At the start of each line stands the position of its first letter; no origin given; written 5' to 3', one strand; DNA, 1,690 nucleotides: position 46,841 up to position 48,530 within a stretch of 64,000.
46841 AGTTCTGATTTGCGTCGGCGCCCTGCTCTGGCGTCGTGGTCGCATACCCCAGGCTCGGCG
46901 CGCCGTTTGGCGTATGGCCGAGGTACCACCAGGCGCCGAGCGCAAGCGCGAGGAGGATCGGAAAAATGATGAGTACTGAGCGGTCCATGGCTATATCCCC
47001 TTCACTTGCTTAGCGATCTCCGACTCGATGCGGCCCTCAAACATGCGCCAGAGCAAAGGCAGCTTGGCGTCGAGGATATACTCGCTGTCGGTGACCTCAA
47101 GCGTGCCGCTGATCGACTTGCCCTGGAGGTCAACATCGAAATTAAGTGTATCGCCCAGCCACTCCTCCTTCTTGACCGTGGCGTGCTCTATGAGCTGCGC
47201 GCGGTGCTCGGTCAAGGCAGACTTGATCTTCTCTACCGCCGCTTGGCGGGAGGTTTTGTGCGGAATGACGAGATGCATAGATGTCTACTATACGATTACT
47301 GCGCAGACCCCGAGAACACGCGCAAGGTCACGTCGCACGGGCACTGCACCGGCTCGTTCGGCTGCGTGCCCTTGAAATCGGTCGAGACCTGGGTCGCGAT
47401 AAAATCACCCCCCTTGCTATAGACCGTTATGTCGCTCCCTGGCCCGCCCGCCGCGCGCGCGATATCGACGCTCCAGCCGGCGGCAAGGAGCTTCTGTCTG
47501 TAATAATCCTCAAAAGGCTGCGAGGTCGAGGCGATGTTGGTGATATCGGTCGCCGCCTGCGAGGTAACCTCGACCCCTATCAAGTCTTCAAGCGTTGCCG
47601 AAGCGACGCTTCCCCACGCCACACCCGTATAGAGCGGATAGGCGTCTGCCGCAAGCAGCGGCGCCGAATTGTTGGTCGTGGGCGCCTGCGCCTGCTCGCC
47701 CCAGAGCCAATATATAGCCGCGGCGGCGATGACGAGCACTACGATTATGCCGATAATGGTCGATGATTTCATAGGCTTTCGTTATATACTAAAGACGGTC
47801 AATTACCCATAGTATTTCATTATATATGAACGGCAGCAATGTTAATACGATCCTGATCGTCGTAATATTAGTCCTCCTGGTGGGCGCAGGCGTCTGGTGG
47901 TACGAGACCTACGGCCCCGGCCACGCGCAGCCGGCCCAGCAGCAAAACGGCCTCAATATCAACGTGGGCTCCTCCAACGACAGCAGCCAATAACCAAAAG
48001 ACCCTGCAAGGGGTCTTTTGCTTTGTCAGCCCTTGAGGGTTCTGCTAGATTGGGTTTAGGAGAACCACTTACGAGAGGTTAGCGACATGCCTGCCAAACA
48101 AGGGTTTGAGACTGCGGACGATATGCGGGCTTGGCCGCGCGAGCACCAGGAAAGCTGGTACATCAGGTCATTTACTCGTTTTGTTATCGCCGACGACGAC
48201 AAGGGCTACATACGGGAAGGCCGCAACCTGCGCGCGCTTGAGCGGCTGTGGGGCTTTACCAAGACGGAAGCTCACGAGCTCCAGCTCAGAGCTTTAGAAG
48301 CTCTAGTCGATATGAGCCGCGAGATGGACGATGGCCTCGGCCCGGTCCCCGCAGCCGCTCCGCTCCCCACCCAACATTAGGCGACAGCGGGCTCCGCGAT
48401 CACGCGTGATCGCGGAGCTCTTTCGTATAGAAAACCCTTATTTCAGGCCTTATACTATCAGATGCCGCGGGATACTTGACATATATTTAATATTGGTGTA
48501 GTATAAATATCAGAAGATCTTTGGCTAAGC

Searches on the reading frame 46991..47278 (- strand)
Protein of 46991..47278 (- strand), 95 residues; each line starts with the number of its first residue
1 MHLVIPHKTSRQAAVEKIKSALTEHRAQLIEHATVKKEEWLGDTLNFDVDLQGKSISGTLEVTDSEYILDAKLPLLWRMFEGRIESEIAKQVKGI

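Call 11: search_protein_families(library=pfam, proteins=[window:46991-47278:-], max_evalue=0.01)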
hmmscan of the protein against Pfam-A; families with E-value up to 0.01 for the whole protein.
window:46991-47278:- (95 aa): 1 family
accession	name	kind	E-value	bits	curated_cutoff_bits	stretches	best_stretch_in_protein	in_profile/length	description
PF09650.15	PHA_gran_rgn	-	4.3e-13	49.8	26.6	1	3-93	3-84/87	Putative polyhydroxyalkanoic acid system protein (PHA_gran_rgn)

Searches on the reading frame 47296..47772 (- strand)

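Call 11: search_protein_families(library=pfam, proteins=[window:47296-47772:-], max_evalue=0.01)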
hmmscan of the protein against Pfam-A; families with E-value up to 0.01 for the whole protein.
window:47296-47772:- (158 aa): 0 families

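Call 35: search_protein_families(library=phrogs, proteins=[window:47296-47772:-], max_evalue=1)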
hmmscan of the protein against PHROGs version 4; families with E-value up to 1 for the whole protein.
window:47296-47772:- (158 aa): 2 families
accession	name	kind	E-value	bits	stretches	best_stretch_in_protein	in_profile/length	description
phrog_21273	-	unknown function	0.18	13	1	102-129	9-36/51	-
phrog_29013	-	unknown function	0.23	12.5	1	3-34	9-40/153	-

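Call 36: search_protein_families(library=padloc, proteins=[window:47296-47772:-], max_evalue=1)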
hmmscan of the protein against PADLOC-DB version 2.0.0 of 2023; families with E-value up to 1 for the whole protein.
window:47296-47772:- (158 aa): 0 families

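Call 37: search_protein_families(library=ncbifam, proteins=[window:47296-47772:-], max_evalue=1)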
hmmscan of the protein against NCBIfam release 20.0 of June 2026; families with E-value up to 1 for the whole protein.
window:47296-47772:- (158 aa): 1 family
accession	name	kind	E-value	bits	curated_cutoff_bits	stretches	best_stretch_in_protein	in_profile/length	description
NF051471.1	cytcCgr1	equivalog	0.016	14.9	340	1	2-29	7-34/204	cytochrome c-type protein Cgr1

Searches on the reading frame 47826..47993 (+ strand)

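Call 11: search_protein_families(library=pfam, proteins=[window:47826-47993:+], max_evalue=0.01)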
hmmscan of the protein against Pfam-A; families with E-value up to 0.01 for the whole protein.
window:47826-47993:+ (55 aa): 0 families

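Call 35: search_protein_families(library=phrogs, proteins=[window:47826-47993:+], max_evalue=1)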
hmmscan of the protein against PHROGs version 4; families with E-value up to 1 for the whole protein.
window:47826-47993:+ (55 aa): 5 families
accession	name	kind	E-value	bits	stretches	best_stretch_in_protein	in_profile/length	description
phrog_18940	-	unknown function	0.14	13.4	1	2-29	13-40/102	-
phrog_8256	-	unknown function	0.19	13.2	1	7-33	7-33/121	-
phrog_1152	-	lysis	0.2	12.6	1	6-40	9-42/127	Rz-like spanin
phrog_214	-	lysis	0.21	12.4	1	9-40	12-39/176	Rz-like spanin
phrog_8950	-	unknown function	0.33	11.6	1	5-26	5-26/48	-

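Call 36: search_protein_families(library=padloc, proteins=[window:47826-47993:+], max_evalue=1)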
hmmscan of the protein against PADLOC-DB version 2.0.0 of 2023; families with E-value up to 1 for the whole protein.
window:47826-47993:+ (55 aa): 0 families

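Call 37: search_protein_families(library=ncbifam, proteins=[window:47826-47993:+], max_evalue=1)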
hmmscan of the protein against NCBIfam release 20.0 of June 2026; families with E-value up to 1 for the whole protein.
window:47826-47993:+ (55 aa): 0 families

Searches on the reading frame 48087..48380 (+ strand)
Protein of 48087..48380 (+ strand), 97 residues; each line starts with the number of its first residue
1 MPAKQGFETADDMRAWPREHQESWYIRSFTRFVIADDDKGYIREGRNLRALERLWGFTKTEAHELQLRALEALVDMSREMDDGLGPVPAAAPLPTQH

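Call 11: search_protein_families(library=pfam, proteins=[window:48087-48380:+], max_evalue=0.01)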
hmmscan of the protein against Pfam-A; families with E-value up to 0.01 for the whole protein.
window:48087-48380:+ (97 aa): 0 families

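Call 35: search_protein_families(library=phrogs, proteins=[window:48087-48380:+], max_evalue=1)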
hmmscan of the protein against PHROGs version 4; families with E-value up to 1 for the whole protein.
window:48087-48380:+ (97 aa): 2 families
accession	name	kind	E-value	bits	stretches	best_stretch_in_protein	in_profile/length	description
phrog_14313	-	unknown function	0.25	12.6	1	26-69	82-121/130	-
phrog_2317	-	unknown function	0.3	12.1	1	58-72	30-44/47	-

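Call 36: search_protein_families(library=padloc, proteins=[window:48087-48380:+], max_evalue=1)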
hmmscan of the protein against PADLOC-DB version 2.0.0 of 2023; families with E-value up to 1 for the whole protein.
window:48087-48380:+ (97 aa): 0 families

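Call 37: search_protein_families(library=ncbifam, proteins=[window:48087-48380:+], max_evalue=1)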
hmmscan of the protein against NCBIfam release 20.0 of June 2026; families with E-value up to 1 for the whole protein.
window:48087-48380:+ (97 aa): 0 families

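Call 38: find_related_loci(query=window:48087-48377:+, collection=viral_contigs, flank=4000)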
Query window:48087-48377:+ (97 aa) in viral_contigs; peptide patterns used: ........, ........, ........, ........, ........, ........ (x = any residue, [..] = any of these).
10 stretches matched a pattern, but none encodes a relative of the query by tblastn (E <= 1e-3).

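Call 79: predict_structure(protein=window:48087-48377:+)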
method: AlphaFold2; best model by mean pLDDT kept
length: 97 residues; sequences in the alignment: 1
mean_pLDDT: 73.0   pTM: 0.57
mean pLDDT of the five models: 73.0, 70.5, 66.3, 66.3, 64.7
residues with pLDDT >= 90: 8; 70-90: 53; 50-70: 25; < 50: 11
segments of 3 or more residues with pLDDT < 50: 1-4, 92-94
pLDDT, mean of each block of 10 residues (from residue 1): 60 86 85 58 67 89 90 83 58 46
secondary structure, 60 per line:
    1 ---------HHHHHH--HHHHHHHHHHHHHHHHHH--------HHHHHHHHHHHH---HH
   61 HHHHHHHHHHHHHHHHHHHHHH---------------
elements in order: H10-15 H18-35 H44-55 H59-82

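Call 83: fold_search(model_id=the predicted structure, library=pdb)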
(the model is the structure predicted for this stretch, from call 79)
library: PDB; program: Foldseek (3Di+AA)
matches with E <= 10: 16; with E <= 0.001: 0
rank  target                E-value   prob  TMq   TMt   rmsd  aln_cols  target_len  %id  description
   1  8d7f_F                4.8e+00  0.09  0.33  0.11  11.0        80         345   20  FlvF from Aspergillus flavus in complex with Bis-Tris (released 2022-09-07)
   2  9oa2_V                5.1e+00  0.04  0.22  0.20  14.2       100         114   14  Ecoli DnaB helicase and Phage Lambda loader P with ADP-Mg in a 6:6 stoichiometry ratio. (released 2025-07-16)
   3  7s0r_B                5.4e+00  0.08  0.33  0.38  11.0        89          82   12  Crystal Structure of a Complement Factor H-binding Fragment within the B75KN Region of the Group B Streptococcus Beta  (released 2021-12-15)
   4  3kuj_A                5.7e+00  0.06  0.26  0.31  10.3        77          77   16  Crystal structure of C-terminal domain of PABPC1 in complex with binding region of eRF3a (released 2010-05-12)
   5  8d7f_E                6.1e+00  0.08  0.32  0.11  10.4        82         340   18  FlvF from Aspergillus flavus in complex with Bis-Tris (released 2022-09-07)
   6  8d7f_D                6.1e+00  0.08  0.31  0.11  10.9        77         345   21  FlvF from Aspergillus flavus in complex with Bis-Tris (released 2022-09-07)
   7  8d7f_A                6.1e+00  0.08  0.32  0.11  11.2        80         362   21  FlvF from Aspergillus flavus in complex with Bis-Tris (released 2022-09-07)
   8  7xyb_G                7.3e+00  0.16  0.31  0.18   1.3        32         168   28  The cryo-EM structure of an AlpA-loaded complex (released 2022-07-20)
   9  2iw8_B                7.3e+00  0.08  0.31  0.15   4.4        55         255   13  STRUCTURE OF HUMAN THR160-PHOSPHO CDK2-CYCLIN A F82H-L83V-H84D MUTANT WITH AN O6-CYCLOHEXYLMETHYLGUANINE INHIBITOR (released 2006-09-06)
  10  2w99_A                7.3e+00  0.08  0.33  0.16   5.3        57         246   18  Crystal Structure of CDK4 in complex with a D-type cyclin (released 2009-03-10)
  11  8d7f_C                7.3e+00  0.07  0.31  0.11  11.1        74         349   22  FlvF from Aspergillus flavus in complex with Bis-Tris (released 2022-09-07)
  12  6o35_D                8.3e+00  0.08  0.31  0.31  11.5        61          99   11  Crystal structure of a de novo designed octameric helical-bundle protein (released 2020-03-18)
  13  6csv_A                8.3e+00  0.05  0.25  0.27  12.1        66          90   18  The structure of the Cep63-Cep152 heterotetrameric complex (released 2019-03-27)
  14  4g6d_A                8.8e+00  0.07  0.32  0.46   8.7        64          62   22  G1 ORF67 / Staphyloccus aureus sigmaA domain 4 complex (released 2013-01-23)
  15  4v6x_Ch               9.4e+00  0.03  0.24  0.20  11.6        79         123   13  Structure of the human 80S ribosome (released 2014-07-09)
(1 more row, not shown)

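Call 93: search_dna_similar(query=window:48087-48377:+, collection=phages, mode=protein, max_evalue=0.01)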
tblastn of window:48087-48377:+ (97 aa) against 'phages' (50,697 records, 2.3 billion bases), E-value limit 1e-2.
No match.
